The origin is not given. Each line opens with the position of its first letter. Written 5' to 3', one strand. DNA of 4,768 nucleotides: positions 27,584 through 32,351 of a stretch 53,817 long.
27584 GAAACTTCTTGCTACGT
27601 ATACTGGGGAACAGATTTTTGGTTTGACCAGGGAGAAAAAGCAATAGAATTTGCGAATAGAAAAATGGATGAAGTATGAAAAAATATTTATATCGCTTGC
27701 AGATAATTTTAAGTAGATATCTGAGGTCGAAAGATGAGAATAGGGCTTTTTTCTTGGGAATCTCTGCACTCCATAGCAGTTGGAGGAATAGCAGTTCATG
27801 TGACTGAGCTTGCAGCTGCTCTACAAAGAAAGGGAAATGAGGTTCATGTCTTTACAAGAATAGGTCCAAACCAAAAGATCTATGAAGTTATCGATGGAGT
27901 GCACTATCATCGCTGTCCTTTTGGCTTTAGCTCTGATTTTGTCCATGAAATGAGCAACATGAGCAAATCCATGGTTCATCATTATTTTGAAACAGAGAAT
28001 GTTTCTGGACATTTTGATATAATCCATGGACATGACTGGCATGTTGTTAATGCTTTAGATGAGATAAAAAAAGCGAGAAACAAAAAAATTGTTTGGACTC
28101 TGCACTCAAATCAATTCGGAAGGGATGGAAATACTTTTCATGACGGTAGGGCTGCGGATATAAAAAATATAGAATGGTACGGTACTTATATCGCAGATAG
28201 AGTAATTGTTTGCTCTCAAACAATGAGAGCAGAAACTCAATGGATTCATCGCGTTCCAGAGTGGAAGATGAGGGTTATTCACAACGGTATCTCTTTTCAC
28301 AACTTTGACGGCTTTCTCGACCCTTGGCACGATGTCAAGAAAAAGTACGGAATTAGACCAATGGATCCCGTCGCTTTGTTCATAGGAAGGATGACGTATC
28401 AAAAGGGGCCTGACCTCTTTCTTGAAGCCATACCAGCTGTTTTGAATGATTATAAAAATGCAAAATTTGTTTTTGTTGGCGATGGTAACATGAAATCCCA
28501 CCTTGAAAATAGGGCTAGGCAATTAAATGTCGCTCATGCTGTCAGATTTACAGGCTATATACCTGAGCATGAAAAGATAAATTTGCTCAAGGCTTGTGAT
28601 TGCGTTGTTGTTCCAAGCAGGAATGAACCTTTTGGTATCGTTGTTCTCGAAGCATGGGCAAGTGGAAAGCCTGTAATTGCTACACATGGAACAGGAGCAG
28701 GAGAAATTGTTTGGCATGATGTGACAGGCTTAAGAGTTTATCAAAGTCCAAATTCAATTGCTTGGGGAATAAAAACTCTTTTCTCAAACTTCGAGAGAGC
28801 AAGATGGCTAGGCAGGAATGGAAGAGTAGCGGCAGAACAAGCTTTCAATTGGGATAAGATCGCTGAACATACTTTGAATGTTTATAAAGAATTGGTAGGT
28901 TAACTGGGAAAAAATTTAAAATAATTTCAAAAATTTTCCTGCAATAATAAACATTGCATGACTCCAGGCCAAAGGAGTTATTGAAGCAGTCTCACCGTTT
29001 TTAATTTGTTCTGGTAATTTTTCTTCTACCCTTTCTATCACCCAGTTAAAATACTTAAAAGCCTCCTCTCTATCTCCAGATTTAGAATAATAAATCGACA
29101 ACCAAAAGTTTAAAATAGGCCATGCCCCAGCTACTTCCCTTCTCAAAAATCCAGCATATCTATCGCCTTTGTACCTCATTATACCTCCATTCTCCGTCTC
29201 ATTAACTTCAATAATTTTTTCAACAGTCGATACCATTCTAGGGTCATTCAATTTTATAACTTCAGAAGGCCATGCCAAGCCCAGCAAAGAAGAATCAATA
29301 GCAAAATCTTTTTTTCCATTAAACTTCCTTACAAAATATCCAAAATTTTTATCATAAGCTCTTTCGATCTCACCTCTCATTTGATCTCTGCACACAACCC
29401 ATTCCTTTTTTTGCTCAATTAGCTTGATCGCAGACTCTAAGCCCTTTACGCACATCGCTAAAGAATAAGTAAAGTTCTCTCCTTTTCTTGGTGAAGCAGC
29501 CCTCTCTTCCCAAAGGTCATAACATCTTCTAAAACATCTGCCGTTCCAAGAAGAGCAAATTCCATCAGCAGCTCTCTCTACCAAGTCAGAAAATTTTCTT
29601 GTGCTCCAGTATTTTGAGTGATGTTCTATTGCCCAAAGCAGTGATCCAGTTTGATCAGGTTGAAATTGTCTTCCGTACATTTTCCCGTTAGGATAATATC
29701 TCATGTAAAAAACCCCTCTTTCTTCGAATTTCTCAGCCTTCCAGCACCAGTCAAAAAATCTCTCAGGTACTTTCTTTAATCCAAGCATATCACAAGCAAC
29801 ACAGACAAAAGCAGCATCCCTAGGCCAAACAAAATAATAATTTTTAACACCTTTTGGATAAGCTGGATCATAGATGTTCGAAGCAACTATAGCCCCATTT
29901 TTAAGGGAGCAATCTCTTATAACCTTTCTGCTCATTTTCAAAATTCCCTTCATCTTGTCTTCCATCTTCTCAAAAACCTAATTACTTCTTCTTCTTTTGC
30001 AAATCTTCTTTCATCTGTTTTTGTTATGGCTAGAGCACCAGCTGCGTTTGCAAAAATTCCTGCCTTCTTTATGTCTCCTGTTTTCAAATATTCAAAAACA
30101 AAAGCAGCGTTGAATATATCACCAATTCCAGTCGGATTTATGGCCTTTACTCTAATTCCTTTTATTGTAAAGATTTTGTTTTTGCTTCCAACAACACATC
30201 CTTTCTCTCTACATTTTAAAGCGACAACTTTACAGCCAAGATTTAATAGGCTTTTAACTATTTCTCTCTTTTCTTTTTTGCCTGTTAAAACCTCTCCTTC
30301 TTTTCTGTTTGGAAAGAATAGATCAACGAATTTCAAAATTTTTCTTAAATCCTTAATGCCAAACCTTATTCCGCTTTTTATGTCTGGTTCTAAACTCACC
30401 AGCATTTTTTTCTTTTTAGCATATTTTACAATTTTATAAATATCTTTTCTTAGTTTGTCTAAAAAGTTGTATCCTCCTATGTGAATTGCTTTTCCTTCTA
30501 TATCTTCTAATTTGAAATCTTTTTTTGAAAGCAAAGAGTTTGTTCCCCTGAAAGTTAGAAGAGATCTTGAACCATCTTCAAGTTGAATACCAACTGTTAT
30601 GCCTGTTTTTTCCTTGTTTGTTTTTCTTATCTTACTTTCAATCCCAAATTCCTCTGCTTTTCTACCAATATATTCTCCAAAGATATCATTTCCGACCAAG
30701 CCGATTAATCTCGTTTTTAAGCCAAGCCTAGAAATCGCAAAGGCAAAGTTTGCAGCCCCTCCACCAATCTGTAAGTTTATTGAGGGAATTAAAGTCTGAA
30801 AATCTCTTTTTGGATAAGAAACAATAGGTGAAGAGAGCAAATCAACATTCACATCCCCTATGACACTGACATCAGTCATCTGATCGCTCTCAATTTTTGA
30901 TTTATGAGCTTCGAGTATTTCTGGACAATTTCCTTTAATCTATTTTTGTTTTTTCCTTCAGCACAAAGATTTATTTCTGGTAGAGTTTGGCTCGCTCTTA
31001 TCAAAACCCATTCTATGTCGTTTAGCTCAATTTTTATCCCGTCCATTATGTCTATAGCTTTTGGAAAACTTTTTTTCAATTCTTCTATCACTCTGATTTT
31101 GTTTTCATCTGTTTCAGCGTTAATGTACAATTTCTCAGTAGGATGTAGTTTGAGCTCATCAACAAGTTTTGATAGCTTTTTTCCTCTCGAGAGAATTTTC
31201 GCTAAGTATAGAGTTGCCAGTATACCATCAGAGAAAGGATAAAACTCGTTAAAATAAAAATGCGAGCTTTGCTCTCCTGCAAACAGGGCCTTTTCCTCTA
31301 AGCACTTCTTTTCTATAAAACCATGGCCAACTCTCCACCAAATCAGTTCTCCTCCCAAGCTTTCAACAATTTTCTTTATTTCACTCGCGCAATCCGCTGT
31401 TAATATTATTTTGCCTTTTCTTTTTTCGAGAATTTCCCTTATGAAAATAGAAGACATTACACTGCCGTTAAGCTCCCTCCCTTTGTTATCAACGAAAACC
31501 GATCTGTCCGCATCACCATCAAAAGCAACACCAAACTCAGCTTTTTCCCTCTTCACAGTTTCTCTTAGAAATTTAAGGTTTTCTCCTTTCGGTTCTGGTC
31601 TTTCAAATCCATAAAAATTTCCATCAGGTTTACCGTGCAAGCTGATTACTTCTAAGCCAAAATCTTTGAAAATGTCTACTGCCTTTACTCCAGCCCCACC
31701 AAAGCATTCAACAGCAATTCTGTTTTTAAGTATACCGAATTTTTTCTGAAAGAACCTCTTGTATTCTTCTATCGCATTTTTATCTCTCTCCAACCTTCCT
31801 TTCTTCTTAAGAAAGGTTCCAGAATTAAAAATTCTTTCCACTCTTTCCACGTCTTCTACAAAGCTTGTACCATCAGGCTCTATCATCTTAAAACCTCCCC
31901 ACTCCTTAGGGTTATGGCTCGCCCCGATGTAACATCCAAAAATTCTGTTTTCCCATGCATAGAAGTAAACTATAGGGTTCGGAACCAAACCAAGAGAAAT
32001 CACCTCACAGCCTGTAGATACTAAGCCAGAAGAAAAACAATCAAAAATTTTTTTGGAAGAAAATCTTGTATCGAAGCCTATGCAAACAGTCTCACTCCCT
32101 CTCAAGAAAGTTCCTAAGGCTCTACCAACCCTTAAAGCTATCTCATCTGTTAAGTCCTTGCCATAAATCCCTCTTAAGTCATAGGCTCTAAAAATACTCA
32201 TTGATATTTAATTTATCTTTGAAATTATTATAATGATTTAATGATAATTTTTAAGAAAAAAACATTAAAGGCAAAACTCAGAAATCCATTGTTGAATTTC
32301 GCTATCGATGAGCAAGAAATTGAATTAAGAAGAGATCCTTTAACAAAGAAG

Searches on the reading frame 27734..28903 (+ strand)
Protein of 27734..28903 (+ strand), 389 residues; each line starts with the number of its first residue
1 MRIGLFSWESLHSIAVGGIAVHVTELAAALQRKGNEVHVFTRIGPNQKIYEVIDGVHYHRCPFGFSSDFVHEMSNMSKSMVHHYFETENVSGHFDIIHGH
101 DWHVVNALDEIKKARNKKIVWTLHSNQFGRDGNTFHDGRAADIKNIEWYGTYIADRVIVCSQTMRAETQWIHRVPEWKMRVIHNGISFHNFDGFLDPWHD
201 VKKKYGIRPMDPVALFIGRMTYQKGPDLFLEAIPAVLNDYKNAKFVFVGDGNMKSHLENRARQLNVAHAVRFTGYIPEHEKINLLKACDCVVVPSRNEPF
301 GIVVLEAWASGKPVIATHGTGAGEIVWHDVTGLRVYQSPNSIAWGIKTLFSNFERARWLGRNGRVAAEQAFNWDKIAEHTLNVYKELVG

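Call 46: search_protein_families(library=pfam, max_evalue=0.00001, proteins=[window:27734-28903:+])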
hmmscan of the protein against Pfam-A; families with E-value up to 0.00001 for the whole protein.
window:27734-28903:+ (389 aa): 6 families
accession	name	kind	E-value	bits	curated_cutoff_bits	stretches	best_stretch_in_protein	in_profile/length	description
PF00534.26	Glycos_transf_1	-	2.7e-42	144.6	26.4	1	202-364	6-170/172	Glycosyl transferases group 1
PF13692.12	Glyco_trans_1_4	-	4.3e-35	121.5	27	1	212-352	2-142/142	Glycosyl transferases group 1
PF13439.12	Glyco_transf_4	-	3.4e-26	92.7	28.5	1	16-186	1-166/170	Glycosyltransferase Family 4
PF13579.12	Glyco_trans_4_4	-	5.6e-18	66.2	29.7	1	17-185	1-158/158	Glycosyl transferase 4-like domain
PF08323.17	Glyco_transf_5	-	5.9e-14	52.8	22.7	1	91-169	126-225/239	Starch synthase catalytic domain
PF20706.3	GT4-conflict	-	3.3e-13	49.8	26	1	209-331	195-325/385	Family 4 Glycosyltransferase in conflict systems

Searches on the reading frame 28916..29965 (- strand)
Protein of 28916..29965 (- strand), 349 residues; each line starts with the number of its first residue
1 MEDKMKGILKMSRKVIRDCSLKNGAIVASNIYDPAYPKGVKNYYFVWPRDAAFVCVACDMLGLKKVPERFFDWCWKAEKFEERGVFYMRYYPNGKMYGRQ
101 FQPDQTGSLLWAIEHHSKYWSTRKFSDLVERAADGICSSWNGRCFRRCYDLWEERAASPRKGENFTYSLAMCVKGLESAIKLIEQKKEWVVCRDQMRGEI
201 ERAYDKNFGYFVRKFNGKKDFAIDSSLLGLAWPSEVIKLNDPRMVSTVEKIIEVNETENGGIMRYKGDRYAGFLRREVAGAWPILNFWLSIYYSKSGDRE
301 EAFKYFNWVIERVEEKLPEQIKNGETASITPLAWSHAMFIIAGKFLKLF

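Call 46: search_protein_families(library=pfam, max_evalue=0.00001, proteins=[window:28916-29965:-])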
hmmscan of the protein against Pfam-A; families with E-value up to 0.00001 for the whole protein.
window:28916-29965:- (349 aa): 1 family
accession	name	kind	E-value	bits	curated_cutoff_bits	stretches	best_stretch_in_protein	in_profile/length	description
PF00723.27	Glyco_hydro_15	-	6.1e-15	55.5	22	1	98-289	119-330/427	Glycosyl hydrolases family 15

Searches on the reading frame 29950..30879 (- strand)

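Call 46: search_protein_families(library=pfam, max_evalue=0.00001, proteins=[window:29950-30879:-])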
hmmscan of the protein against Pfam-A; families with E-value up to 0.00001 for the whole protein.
window:29950-30879:- (309 aa): 1 family
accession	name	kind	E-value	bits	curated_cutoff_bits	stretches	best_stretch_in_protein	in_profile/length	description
PF00294.29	PfkB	-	5.5e-43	147.9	25.8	1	1-289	1-294/302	pfkB family carbohydrate kinase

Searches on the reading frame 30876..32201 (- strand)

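Call 46: search_protein_families(library=pfam, max_evalue=0.00001, proteins=[window:30876-32201:-])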
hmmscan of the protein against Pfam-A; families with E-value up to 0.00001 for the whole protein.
window:30876-32201:- (441 aa): 3 families
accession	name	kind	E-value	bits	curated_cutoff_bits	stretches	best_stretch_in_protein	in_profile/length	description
PF02878.22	PGM_PMM_I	-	1.1e-29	103.4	22.5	1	3-130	3-136/138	Phosphoglucomutase/phosphomannomutase, alpha/beta/alpha domain I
PF02880.22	PGM_PMM_III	-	1.5e-19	70.6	20.7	1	249-349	5-110/115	Phosphoglucomutase/phosphomannomutase, alpha/beta/alpha domain III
PF02879.22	PGM_PMM_II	-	7.7e-19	68.6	29.3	1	147-241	3-103/103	Phosphoglucomutase/phosphomannomutase, alpha/beta/alpha domain II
